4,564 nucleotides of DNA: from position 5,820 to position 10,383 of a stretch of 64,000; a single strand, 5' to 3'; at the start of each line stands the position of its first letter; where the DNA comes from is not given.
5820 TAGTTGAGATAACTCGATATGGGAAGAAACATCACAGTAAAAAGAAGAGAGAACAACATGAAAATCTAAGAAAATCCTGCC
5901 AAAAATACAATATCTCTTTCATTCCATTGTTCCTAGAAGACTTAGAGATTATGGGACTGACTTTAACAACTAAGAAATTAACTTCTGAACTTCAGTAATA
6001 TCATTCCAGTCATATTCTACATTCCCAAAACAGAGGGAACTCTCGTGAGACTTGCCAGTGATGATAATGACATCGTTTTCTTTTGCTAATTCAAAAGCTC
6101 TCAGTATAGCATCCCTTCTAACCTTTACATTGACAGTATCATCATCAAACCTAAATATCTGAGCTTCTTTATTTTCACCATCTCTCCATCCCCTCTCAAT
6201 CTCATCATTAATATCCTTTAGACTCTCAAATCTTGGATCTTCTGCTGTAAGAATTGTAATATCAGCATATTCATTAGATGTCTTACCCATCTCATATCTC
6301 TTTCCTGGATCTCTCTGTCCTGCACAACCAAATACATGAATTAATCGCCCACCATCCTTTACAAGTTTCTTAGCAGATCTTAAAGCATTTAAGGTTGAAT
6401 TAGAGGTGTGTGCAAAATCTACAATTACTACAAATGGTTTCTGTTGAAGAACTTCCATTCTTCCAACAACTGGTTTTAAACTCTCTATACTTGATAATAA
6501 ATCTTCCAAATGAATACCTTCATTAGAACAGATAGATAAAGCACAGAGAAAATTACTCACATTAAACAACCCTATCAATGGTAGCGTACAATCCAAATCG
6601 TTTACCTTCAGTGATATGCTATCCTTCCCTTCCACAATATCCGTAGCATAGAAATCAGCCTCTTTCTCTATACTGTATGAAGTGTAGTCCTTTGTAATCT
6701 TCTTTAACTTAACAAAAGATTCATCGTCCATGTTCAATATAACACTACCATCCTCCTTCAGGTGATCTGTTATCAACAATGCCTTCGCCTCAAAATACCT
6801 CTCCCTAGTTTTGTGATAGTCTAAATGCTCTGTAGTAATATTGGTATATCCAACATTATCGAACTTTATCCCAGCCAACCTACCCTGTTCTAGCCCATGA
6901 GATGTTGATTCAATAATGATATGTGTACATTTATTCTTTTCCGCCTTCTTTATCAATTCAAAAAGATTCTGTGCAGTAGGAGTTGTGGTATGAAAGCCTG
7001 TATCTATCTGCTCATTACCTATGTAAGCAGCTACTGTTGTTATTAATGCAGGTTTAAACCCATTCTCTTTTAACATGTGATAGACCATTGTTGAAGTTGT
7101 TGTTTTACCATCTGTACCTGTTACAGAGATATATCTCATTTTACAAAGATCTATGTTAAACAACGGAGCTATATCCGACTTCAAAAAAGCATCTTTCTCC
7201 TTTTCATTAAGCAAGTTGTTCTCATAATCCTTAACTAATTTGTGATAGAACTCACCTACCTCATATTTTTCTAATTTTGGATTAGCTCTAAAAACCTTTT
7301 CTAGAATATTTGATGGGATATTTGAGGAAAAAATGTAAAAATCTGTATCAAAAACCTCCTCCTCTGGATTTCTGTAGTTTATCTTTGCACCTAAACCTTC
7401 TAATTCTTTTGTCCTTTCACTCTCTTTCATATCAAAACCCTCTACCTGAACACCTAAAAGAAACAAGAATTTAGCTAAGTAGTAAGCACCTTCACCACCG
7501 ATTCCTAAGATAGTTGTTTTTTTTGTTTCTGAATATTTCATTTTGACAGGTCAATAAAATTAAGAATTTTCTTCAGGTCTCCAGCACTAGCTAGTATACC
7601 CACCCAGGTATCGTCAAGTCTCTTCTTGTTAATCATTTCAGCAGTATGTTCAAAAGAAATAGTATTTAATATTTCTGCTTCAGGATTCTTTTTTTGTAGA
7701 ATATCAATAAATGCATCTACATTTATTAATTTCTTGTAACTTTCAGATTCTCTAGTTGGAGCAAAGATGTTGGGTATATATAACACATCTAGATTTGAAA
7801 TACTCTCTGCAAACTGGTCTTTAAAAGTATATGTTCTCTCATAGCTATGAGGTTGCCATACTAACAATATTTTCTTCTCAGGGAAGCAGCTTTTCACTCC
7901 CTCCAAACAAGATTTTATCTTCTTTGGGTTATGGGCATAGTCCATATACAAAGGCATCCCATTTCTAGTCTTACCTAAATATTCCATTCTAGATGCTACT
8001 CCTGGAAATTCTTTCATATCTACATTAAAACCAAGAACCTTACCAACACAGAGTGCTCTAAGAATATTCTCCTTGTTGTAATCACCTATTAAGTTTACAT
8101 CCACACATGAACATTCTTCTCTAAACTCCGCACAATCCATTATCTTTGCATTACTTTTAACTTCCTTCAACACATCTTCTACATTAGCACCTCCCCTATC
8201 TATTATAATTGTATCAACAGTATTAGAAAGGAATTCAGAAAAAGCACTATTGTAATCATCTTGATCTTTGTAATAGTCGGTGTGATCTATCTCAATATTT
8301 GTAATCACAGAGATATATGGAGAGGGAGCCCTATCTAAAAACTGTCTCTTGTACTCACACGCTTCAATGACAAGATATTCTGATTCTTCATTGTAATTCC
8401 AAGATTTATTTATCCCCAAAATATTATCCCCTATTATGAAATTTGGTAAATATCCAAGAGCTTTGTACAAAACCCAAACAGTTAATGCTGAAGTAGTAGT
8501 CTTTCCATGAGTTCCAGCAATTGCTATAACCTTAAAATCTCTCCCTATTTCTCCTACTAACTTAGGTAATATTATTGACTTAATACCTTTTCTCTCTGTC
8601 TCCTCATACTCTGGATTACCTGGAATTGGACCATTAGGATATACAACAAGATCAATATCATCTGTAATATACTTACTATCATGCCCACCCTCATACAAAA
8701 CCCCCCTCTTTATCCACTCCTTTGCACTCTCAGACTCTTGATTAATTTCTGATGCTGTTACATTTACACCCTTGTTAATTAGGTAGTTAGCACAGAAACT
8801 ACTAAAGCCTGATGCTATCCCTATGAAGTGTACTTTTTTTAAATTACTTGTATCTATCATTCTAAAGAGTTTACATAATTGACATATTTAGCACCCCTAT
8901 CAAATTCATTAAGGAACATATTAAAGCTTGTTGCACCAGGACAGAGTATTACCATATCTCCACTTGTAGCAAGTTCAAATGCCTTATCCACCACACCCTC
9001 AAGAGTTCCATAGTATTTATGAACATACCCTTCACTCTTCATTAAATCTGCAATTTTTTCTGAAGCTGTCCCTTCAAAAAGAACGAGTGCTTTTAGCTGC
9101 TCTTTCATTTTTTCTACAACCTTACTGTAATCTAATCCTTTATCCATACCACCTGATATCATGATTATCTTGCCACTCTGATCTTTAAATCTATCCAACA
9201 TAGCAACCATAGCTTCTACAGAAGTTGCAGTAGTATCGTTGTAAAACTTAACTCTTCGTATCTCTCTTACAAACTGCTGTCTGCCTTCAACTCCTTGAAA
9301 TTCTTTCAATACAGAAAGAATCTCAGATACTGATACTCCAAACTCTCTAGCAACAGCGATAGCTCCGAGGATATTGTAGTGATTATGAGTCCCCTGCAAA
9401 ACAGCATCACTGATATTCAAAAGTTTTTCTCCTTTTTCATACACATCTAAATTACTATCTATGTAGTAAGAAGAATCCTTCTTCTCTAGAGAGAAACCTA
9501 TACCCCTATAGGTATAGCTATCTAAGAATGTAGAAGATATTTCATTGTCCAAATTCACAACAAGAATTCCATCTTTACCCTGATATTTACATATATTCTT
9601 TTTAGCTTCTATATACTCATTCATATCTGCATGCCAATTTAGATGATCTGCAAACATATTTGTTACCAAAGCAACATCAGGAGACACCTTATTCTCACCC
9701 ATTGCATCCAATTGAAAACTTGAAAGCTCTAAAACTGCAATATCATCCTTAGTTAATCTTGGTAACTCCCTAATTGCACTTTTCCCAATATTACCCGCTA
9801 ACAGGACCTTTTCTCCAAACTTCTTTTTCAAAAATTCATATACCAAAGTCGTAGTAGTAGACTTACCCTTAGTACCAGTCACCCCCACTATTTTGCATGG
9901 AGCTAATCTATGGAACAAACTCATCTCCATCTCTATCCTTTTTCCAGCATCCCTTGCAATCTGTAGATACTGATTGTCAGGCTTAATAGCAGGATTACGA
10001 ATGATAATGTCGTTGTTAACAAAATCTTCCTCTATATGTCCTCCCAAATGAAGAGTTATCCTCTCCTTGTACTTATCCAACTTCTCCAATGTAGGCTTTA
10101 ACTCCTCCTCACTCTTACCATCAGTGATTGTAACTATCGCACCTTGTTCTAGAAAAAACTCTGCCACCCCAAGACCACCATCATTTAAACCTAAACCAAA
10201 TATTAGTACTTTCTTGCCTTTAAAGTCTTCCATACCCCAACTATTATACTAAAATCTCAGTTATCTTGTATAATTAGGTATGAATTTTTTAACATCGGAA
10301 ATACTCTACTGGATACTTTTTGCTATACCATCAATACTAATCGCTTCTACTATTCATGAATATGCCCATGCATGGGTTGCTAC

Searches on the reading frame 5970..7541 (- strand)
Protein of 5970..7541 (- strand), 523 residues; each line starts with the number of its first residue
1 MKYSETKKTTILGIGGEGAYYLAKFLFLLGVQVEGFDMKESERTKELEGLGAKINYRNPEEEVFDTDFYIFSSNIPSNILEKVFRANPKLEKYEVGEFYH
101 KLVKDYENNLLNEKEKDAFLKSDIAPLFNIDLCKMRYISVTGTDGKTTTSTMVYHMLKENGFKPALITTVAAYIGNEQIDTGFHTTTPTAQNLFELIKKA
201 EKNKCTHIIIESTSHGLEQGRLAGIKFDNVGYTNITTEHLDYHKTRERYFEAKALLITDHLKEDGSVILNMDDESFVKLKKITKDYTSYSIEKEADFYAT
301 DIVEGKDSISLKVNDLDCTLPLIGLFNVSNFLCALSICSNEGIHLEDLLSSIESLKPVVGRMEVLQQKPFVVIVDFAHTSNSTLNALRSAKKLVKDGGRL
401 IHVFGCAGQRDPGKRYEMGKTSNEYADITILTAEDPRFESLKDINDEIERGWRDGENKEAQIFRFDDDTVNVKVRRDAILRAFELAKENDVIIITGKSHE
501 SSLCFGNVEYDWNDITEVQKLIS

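Call 52: search_protein_families(library=pfam, proteins=[window:5970-7541:-], max_evalue=0.00001)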
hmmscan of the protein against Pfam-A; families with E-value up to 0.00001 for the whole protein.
window:5970-7541:- (523 aa): 3 families
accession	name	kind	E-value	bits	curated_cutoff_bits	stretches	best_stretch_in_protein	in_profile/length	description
PF08245.18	Mur_ligase_M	-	1.5e-44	152.8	24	1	140-337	1-199/200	Mur ligase middle domain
PF02875.26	Mur_ligase_C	-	1.1e-25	91.4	28.4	1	360-497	1-126/127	Mur ligase, glutamate ligase domain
PF01225.30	Mur_ligase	-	1.5e-07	32.1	21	1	10-105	3-93/95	Mur ligase family, catalytic domain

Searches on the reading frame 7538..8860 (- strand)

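Call 52: search_protein_families(library=pfam, proteins=[window:7538-8860:-], max_evalue=0.00001)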
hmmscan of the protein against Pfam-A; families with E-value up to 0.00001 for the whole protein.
window:7538-8860:- (440 aa): 2 families
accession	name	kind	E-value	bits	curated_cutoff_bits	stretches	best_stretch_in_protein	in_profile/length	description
PF08245.18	Mur_ligase_M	-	1.2e-16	61.7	24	1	114-225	1-126/200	Mur ligase middle domain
PF02875.26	Mur_ligase_C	-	1.4e-09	39.2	28.4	1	291-367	2-76/127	Mur ligase, glutamate ligase domain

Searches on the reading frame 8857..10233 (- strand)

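Call 52: search_protein_families(library=pfam, proteins=[window:8857-10233:-], max_evalue=0.00001)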
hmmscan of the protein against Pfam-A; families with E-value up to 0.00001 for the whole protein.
window:8857-10233:- (458 aa): 3 families
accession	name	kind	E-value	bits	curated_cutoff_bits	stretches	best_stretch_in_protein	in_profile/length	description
PF08245.18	Mur_ligase_M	-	9.9e-30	104.4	24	1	118-295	1-200/200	Mur ligase middle domain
PF02875.26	Mur_ligase_C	-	7.5e-14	53.1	28.4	1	317-432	1-125/127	Mur ligase, glutamate ligase domain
PF21799.2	MurD-like_N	-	4.9e-11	43.2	27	1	7-100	1-86/88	Mur ligase MurD-like, N-terminal domain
